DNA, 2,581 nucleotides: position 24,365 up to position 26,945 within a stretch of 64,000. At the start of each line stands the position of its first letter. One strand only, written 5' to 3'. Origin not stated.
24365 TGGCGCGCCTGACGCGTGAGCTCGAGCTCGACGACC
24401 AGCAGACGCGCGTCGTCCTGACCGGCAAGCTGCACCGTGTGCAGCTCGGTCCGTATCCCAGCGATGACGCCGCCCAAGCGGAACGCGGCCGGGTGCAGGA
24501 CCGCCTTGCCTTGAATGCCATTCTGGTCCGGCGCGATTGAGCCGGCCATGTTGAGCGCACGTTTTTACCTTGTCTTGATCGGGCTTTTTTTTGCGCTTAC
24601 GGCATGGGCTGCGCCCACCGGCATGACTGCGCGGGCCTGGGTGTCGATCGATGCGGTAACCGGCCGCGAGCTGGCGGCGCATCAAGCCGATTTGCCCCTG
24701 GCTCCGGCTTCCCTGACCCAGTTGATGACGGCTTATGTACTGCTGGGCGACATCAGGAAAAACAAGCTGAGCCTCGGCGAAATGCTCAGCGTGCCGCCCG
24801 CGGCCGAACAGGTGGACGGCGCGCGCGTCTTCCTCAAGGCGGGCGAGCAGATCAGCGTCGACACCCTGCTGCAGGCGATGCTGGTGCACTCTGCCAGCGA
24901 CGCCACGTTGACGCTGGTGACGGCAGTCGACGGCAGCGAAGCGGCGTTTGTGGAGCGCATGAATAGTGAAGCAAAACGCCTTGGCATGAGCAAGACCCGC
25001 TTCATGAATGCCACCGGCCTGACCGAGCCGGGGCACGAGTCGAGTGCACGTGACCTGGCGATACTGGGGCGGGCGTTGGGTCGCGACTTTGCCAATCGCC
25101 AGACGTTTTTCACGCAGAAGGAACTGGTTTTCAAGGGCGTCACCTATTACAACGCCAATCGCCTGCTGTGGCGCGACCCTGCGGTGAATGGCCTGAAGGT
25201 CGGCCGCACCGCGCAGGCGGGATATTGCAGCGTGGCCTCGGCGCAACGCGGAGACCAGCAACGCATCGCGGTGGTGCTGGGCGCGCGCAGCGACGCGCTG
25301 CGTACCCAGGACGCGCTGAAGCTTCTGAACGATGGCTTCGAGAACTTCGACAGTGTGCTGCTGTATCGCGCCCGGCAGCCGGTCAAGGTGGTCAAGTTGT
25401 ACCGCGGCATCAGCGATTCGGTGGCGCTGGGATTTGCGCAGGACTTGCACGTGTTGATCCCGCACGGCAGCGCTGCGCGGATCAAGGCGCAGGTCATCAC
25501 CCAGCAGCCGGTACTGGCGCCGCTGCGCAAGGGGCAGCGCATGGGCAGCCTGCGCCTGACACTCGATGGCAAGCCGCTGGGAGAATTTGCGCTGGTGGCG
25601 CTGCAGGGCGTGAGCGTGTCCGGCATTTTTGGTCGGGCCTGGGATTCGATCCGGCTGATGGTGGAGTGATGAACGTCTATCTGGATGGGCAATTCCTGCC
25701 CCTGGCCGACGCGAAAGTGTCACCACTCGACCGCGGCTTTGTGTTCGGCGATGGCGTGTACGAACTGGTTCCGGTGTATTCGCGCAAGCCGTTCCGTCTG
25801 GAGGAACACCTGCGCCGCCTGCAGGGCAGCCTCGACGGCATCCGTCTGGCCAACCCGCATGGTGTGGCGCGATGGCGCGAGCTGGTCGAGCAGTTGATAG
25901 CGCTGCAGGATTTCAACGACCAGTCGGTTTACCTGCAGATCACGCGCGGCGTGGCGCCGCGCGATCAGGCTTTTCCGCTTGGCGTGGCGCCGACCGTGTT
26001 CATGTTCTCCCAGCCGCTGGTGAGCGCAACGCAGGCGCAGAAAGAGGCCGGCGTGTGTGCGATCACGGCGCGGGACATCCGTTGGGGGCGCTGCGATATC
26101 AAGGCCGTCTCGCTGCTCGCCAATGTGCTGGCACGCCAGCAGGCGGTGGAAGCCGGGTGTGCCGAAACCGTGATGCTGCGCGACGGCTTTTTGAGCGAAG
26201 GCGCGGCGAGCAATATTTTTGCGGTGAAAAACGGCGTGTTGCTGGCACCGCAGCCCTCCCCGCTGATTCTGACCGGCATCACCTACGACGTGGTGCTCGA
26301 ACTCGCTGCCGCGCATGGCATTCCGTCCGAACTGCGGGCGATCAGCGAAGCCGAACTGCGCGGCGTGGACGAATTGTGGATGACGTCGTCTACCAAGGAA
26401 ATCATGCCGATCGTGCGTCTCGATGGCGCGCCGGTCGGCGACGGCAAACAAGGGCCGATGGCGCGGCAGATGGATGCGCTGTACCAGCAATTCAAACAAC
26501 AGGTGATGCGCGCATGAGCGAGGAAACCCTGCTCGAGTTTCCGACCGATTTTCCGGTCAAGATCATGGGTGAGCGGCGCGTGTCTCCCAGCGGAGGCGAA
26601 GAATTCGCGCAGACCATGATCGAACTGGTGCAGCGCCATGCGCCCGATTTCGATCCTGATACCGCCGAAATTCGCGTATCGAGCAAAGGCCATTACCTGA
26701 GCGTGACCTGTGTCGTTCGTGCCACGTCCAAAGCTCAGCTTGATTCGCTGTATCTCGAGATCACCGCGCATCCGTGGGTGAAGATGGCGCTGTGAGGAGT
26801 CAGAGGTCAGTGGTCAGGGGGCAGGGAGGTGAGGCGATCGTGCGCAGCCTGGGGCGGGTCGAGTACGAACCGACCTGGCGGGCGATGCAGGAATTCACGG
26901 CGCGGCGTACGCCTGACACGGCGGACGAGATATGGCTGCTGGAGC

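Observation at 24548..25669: DacA/PBP5 with all three catalytic motifs mutated: a probable pseudo-enzyme in the elongasome operon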

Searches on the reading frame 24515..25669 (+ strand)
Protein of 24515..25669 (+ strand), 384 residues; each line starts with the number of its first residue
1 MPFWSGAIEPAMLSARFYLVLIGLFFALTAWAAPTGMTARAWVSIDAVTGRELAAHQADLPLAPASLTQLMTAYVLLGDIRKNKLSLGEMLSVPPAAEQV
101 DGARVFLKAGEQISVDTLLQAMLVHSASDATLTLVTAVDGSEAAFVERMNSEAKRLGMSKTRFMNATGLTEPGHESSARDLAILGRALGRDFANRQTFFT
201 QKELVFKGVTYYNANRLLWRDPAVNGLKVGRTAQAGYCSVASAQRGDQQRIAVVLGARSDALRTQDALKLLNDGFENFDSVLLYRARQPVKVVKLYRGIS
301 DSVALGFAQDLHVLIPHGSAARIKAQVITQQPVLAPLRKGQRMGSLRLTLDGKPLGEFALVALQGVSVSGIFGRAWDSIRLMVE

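Call 3: search_protein_families(library=pfam, proteins=[window:24515-25669:+])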
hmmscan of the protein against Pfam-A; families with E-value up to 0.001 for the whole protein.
window:24515-25669:+ (384 aa): 3 families
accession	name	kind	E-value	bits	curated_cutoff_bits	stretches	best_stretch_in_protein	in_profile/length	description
PF00768.25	Peptidase_S11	-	1e-58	199.1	27.6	1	34-258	7-238/239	D-alanyl-D-alanine carboxypeptidase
PF07943.18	PBP5_C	-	4.6e-16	59.2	21.2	1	278-366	1-89/91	Penicillin-binding protein 5, C-terminal domain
PF13354.11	Beta-lactamase2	-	7e-12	45.6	22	1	46-189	5-147/214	Beta-lactamase enzyme family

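Call 4: search_protein_families(library=ncbifam, proteins=[window:24515-25669:+], max_evalue=0.01)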
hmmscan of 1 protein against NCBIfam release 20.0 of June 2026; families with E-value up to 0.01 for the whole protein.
window:24515-25669:+ (384 aa): 8 families
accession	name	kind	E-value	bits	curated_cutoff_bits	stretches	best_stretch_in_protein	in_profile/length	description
NF007445.0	PRK10001.1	equivalog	4.5e-71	239.7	765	1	17-380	17-388/400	serine-type D-Ala-D-Ala carboxypeptidase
NF008489.0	PRK11397.1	equivalog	6.9e-68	229.2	610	1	31-380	29-386/389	serine-type D-Ala-D-Ala carboxypeptidase DacD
NF008059.0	PRK10793.1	equivalog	3.6e-65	220.2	694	1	37-383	44-398/403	D-alanyl-D-alanine carboxypeptidase DacA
NF038273.1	strep_PBP3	exception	2.2e-38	132.3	490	1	19-348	8-365/407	D-alanyl-D-alanine carboxypeptidase PBP3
NF038258.2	PBP4_Staph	exception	2.9e-26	92.2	500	1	49-255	50-277/366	penicillin-binding protein PBP4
NF008668.0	PRK11669.1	equivalog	4e-22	78.7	294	1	37-269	41-275/316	D-alanyl-D-alanine endopeptidase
NF000471.1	vanY_of_D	exception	2.5e-12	46.7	625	1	41-272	101-349/354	transpeptidase-like D-Ala-D-Ala carboxypeptidase VanY-D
NF033103.1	bla_class_A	equivalog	0.0098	15.1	200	0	45-162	17-130/257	class A beta-lactamase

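Call 5: search_solved_structures(query=window:24515-25669:+, show_alignments=3)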
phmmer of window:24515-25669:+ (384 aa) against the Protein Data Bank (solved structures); distinct sequences matched with E-value up to 0.001: 35.
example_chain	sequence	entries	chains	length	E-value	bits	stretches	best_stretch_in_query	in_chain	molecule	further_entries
4k91_A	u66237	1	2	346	5.3e-73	249.5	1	32-370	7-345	D-ala-D-ala-carboxypeptidase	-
3it9_A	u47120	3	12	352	9.6e-63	215.7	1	36-368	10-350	D-alanyl-D-alanine carboxypeptidase dacC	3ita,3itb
5tr7_A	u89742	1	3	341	6.5e-61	209.7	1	37-366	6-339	D-alanyl-D-alanine carboxypeptidase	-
6ntz_A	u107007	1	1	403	4.6e-57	197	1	37-382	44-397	D-alanyl-D-alanine carboxypeptidase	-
5j8x_A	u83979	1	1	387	2e-55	191.7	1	37-377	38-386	D-alanyl-D-alanine carboxypeptidase DacA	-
1nzo_A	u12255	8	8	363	2.2e-54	188.2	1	37-373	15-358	Penicillin-binding protein 5 | D-alanyl-D-alanine carboxypeptidase dacA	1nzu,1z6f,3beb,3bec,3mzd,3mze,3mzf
1hd8_A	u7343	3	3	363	4.2e-54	187.3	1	37-373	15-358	PENICILLIN-BINDING PROTEIN 5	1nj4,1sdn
3a3j_A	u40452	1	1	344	1.8e-51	178.7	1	33-361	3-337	PBP5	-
4drt_A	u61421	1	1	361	2e-51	178.5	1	37-373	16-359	de novo designed serine hydrolase, OR89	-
5fsr_A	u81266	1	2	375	5.6e-50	173.7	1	34-366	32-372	D-ALANYL-D-ALANINE CARBOXYPEPTIDASE DACD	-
6osu_A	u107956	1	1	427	1.1e-47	166.3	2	37-208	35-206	D-alanyl-D-alanine carboxypeptidase (Penicillin binding protein) family protein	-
5zqa_A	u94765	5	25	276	1.6e-26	96.6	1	42-276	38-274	Lmo2812 protein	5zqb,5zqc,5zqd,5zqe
3mfd_A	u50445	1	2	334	7.5e-21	77.9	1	36-287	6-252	D-alanyl-D-alanine carboxypeptidase dacB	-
4ppr_A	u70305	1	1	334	1.4e-19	73.7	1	24-276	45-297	Penicillin-binding protein DacB1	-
6muq_A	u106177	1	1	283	1.6e-18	70.3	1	33-267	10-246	Murein-DD-endopeptidase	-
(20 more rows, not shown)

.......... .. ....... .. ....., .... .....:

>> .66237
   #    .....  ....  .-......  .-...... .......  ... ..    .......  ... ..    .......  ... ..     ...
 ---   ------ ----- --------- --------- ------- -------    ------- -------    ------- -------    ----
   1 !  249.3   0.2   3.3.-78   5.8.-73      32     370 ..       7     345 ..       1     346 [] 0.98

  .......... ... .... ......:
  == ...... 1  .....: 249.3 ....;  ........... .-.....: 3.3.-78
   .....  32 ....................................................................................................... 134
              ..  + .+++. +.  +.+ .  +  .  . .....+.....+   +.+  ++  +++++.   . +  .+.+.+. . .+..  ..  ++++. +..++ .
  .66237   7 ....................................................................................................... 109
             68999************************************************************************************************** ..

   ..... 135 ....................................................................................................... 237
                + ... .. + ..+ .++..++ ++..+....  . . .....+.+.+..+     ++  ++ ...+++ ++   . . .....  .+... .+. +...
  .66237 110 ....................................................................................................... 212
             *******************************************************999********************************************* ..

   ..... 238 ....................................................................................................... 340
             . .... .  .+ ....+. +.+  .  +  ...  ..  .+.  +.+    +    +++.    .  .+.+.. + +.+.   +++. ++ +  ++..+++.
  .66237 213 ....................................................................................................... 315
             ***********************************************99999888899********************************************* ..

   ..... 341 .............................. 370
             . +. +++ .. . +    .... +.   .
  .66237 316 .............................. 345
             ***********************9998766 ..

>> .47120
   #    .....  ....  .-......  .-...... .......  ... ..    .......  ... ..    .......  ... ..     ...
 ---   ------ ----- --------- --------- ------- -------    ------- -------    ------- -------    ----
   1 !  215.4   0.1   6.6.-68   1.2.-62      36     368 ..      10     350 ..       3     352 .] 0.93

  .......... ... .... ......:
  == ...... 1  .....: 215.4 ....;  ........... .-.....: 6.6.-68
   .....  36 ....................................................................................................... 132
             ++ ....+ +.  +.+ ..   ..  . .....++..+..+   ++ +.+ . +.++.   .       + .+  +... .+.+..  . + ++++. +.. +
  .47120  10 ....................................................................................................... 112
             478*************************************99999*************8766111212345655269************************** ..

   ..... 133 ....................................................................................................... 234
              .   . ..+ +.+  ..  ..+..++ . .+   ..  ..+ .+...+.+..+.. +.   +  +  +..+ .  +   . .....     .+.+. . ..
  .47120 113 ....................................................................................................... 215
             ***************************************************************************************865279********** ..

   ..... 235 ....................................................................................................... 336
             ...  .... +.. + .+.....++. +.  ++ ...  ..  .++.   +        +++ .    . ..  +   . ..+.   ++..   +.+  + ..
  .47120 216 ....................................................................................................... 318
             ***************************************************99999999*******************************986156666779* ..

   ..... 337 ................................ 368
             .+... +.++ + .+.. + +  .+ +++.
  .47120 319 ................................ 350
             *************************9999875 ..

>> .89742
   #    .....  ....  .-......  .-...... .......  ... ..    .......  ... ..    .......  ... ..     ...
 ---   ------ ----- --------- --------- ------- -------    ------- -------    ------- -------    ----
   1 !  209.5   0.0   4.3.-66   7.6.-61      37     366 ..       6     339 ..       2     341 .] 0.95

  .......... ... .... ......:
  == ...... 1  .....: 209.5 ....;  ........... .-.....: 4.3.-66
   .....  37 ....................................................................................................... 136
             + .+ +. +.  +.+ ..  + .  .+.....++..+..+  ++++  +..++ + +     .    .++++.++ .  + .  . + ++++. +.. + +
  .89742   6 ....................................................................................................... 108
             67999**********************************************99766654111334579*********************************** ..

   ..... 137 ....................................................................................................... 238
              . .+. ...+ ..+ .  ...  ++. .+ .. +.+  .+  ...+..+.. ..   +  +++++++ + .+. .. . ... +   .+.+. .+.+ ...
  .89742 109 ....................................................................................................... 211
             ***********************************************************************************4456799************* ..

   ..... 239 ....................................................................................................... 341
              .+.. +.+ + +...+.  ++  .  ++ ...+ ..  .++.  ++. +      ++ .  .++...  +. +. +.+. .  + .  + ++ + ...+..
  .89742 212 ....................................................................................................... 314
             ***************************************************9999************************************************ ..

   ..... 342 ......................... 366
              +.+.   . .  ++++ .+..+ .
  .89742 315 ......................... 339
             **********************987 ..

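Call 7: find_homologous_proteins(query=window:24515-25669:+)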
Query window:24515-25669:+ (384 aa): 2215 proteins with E <= 0.001 among 8000 candidates; the best 120 are listed.
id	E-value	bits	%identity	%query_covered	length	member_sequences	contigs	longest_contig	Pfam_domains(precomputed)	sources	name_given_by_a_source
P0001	2.4e-228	775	97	97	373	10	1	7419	PF13354.13,PF07943.19,PF00768.26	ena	-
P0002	6.3e-212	721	90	97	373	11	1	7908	PF13354.13,PF07943.19,PF00768.26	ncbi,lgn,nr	ncbi:MAG: D-alanyl-D-alanine carboxypeptidase [Gammaproteobacteria bacterium]|nr:D-alanyl-D-alanine 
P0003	9.6e-209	711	88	97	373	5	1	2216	PF13354.13,PF07943.19,PF00768.26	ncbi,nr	ncbi:MAG: D-alanyl-D-alanine carboxypeptidase family protein [Thiobacillus sp.]|nr:D-alanyl-D-alanin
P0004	5.2e-204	695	86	95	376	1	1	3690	PF13354.13,PF07943.19,PF00768.26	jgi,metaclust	metaclust:\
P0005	6.5e-204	695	86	95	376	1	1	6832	PF13354.13,PF07943.19,PF00768.26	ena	-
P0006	1.4e-203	694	86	95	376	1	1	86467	PF13354.13,PF07943.19,PF00768.26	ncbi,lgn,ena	-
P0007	3.3e-203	693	86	95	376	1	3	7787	PF13354.13,PF07943.19,PF00768.26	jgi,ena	-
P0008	6.3e-203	692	84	96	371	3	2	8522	PF13354.13,PF07943.19,PF00768.26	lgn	-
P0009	2.4e-202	690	86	95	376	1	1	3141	PF13354.13,PF07943.19,PF00768.26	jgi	-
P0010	2.5e-202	690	86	95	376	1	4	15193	PF13354.13,PF07943.19,PF00768.26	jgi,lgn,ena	-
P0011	2.8e-202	690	86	95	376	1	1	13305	PF13354.13,PF07943.19,PF00768.26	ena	-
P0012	3.3e-202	689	86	95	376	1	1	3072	PF13354.13,PF07943.19,PF00768.26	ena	-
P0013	3.7e-202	689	86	95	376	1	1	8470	PF13354.13,PF07943.19,PF00768.26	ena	-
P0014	7.8e-202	688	86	95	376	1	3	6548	PF13354.13,PF07943.19,PF00768.26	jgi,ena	-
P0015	8.9e-202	688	86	95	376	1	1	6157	PF13354.13,PF07943.19,PF00768.26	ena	-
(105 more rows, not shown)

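Call 13: find_related_loci(query=window:24548-25669:+, collection=genome_contigs, flank=4000)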
Query window:24548-25669:+ (373 aa) in genome_contigs; peptide patterns used: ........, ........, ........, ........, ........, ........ (x = any residue, [..] = any of these).
215 stretches matched a pattern; 20 encode a relative of the query (tblastn E <= 1e-3); 18 distinct loci.
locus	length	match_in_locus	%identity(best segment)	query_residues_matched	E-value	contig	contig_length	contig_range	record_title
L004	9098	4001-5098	86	8-373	0e+0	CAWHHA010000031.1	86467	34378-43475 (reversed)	MAG: uncultured beta proteobacterium isolate MFD00709.bin.2.45 genome assembly, contig: contig_48674, whole genome shotg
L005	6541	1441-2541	80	6-373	0e+0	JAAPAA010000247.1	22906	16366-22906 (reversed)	MAG: Thiobacillaceae bacterium isolate AHI16 k141_948280, whole genome shotgun sequence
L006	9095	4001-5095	76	6-371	0e+0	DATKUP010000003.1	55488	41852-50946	MAG TPA_asm: Thiobacillus sp. isolate SMAG_U14110 k141_575301, whole genome shotgun sequence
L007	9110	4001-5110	74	2-371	0e+0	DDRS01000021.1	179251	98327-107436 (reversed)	MAG TPA_asm: Thiobacillus denitrificans isolate UBA2410 UBA2410_contig_884, whole genome shotgun sequence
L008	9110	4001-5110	74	2-371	0e+0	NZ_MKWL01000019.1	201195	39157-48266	MAG: Thiobacillus sp. 0-1251 scnpilot_expt_500_bf_sub50_scaffold_5, whole genome shotgun sequence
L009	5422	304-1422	87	1-373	0e+0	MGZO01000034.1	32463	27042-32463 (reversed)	MAG: Hydrogenophilales bacterium RIFOXYD1_FULL_62_11 rifoxyd1_full_scaffold_1872, whole genome shotgun sequence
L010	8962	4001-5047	78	23-371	0e+0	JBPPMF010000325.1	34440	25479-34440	MAG: Thiobacillus sp. isolate BIOS2019_out_114 k131_123655, whole genome shotgun sequence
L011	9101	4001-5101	74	5-371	0e+0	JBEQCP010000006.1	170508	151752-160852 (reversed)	MAG: Pseudomonadota bacterium isolate 05_S201.vamb.040 NODE_25_length_170508_cov_6.470563, whole genome shotgun sequence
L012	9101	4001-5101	73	6-373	6e-180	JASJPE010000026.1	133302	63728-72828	MAG: Thiobacillus sp. isolate MAG_149 NODE_81_length_133302_cov_19.137924, whole genome shotgun sequence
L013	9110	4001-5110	74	2-371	2e-177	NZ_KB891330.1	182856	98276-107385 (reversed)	Thiobacillus thioparus DSM 505 B058DRAFT_scaffold_6.7, whole genome shotgun sequence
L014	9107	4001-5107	85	5-373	0e+0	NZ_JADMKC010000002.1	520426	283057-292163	MAG: Thiobacillus sp. isolate MAG_77 NODE_16_length_520426_cov_95.762158, whole genome shotgun sequence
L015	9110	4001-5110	70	6-373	1e-170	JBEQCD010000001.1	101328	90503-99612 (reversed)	MAG: Hydrogenophilales bacterium isolate 05_S201.semibin_refined.027 NODE_53_length_101328_cov_2.362645, whole genome sh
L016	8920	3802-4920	97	1-373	0e+0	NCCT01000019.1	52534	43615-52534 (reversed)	MAG: Hydrogenophilales bacterium 12-61-10 04302015_12_scaffold_278, whole genome shotgun sequence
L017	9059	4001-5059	75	19-371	3e-180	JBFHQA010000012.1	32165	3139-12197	MAG: Thiobacillus sp. isolate Mix_sand08.2021.06.G.60 k141_79909_length_32165_cov_13.9567, whole genome shotgun sequence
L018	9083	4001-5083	76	11-371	0e+0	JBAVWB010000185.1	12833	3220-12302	MAG: Thiobacillus sp. isolate MFD01637_ilm_asm_bin4 k127_164032, whole genome shotgun sequence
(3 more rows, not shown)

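Call 15: search_protein_representatives(protein=window:24548-25669:+)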
Query: 373 residues. Proteins with E-value up to 0.001 (for the whole library): 33087; up to 1e-10: 19790; up to 1e-30: 3700. The best 150 are listed.
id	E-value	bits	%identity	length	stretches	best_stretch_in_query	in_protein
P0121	8.0e-96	337.6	46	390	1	10-372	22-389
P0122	1.5e-95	336.7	46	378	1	10-371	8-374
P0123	1.3e-92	327.1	47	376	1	22-371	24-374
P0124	2.2e-85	303.2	45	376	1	5-370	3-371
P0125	3.1e-84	299.5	77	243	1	111-298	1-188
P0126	3.6e-84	299.3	42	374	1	5-371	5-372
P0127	5.5e-84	298.7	42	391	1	24-372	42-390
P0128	6.1e-83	295.3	44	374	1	9-371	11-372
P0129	6.6e-83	295.1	43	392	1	17-371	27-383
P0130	2.0e-81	290.3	43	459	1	22-371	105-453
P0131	1.2e-80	287.7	41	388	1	22-371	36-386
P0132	2.8e-80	286.5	41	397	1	25-372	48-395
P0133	3.1e-78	279.8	42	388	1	5-371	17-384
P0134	1.6e-77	277.4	41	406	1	25-371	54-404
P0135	2.5e-77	276.8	42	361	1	26-368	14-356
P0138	2.6e-74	266.9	41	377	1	22-371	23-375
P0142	3.5e-71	256.6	39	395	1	25-369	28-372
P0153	2.7e-68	247.1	39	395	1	20-370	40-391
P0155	9.3e-68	245.3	37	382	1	5-370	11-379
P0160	1.3e-66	241.6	39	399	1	10-370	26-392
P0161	1.9e-66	241.0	41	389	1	11-368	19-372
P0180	2.0e-64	234.4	39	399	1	21-372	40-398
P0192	4.4e-63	230.0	39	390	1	20-371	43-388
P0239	7.1e-58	212.8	35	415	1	18-369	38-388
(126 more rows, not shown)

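Call 35: list_cluster_members(proteins=[P0128, P0138, P0161, P0153, P0155, P0192, P0239, P0142, P0180, P0160])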
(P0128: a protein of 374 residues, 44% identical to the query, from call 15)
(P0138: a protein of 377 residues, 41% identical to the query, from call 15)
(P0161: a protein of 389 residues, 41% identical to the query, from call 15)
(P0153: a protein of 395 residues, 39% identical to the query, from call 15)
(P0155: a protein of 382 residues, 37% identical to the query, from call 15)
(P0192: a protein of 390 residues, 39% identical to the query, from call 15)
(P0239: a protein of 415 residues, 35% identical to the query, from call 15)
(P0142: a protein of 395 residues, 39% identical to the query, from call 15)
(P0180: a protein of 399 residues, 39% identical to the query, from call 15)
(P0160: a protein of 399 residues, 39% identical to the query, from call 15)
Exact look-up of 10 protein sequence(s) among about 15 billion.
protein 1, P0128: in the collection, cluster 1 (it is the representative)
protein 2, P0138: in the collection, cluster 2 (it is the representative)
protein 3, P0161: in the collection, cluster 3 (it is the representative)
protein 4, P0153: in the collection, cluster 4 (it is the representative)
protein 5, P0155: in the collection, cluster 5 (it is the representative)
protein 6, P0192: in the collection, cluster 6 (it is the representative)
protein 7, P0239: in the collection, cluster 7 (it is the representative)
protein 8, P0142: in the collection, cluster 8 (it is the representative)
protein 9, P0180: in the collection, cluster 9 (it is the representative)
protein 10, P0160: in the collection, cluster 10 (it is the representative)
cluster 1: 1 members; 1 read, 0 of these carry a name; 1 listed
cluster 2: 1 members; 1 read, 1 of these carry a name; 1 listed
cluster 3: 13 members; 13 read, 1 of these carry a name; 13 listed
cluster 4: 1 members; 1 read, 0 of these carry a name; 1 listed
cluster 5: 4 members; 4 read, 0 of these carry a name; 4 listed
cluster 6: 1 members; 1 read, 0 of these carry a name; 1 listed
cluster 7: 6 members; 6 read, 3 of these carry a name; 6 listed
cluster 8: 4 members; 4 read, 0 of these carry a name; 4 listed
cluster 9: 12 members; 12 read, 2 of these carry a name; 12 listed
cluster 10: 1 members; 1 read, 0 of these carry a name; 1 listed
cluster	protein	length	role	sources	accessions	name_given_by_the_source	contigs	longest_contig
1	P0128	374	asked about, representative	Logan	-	-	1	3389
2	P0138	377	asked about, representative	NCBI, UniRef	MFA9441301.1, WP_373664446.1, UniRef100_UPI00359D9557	D-alanyl-D-alanine carboxypeptidase family protein [Uliginosibacterium sp. sgz301328] | D-alanyl-D-alanine carboxypeptidase family protein n=1 Tax=Uliginosibacterium sp. ...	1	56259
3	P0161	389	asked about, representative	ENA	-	-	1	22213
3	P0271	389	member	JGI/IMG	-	serine-type D-Ala-D-Ala carboxypeptidase (penicillin-binding protein 5/6)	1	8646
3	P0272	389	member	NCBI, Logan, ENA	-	-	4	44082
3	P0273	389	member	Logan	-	-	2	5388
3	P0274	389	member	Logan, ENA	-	-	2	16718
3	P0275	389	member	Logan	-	-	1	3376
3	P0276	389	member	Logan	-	-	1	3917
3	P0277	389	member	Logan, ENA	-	-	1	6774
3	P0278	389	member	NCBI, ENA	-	-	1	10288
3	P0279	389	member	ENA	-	-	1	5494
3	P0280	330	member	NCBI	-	-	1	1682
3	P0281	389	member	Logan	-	-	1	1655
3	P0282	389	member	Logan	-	-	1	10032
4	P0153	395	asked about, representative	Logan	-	-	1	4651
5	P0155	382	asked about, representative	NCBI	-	-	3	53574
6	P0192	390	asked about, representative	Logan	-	-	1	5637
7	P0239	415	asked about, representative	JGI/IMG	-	D-alanyl-D-alanine carboxypeptidase (penicillin-binding protein 5/6)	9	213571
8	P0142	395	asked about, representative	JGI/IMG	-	-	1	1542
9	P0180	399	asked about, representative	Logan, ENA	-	-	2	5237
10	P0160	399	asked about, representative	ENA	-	-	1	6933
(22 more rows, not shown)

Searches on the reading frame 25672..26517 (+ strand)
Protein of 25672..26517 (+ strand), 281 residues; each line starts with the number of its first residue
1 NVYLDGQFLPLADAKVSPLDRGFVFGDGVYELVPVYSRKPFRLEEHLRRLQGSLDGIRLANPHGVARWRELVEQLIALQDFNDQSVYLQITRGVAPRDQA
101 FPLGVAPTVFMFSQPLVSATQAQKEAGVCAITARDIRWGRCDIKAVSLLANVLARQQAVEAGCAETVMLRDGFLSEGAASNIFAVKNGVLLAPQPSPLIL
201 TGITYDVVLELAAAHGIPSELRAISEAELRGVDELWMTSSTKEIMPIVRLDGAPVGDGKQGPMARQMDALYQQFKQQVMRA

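Call 3: search_protein_families(library=pfam, proteins=[window:25672-26517:+])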
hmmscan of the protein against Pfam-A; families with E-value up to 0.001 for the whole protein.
window:25672-26517:+ (281 aa): 1 family
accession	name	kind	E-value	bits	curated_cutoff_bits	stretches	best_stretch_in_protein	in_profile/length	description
PF01063.24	Aminotran_4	-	9.8e-46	156.8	28.5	1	28-249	1-222/223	Amino-transferase class IV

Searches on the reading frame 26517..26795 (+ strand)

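Call 3: search_protein_families(library=pfam, proteins=[window:26517-26795:+])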
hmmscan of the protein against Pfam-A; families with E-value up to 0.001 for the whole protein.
window:26517-26795:+ (92 aa): 1 family
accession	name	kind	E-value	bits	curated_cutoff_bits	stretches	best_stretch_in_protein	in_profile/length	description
PF04359.20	DUF493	-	3.9e-29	101.5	24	1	3-92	1-84/84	Protein of unknown function (DUF493)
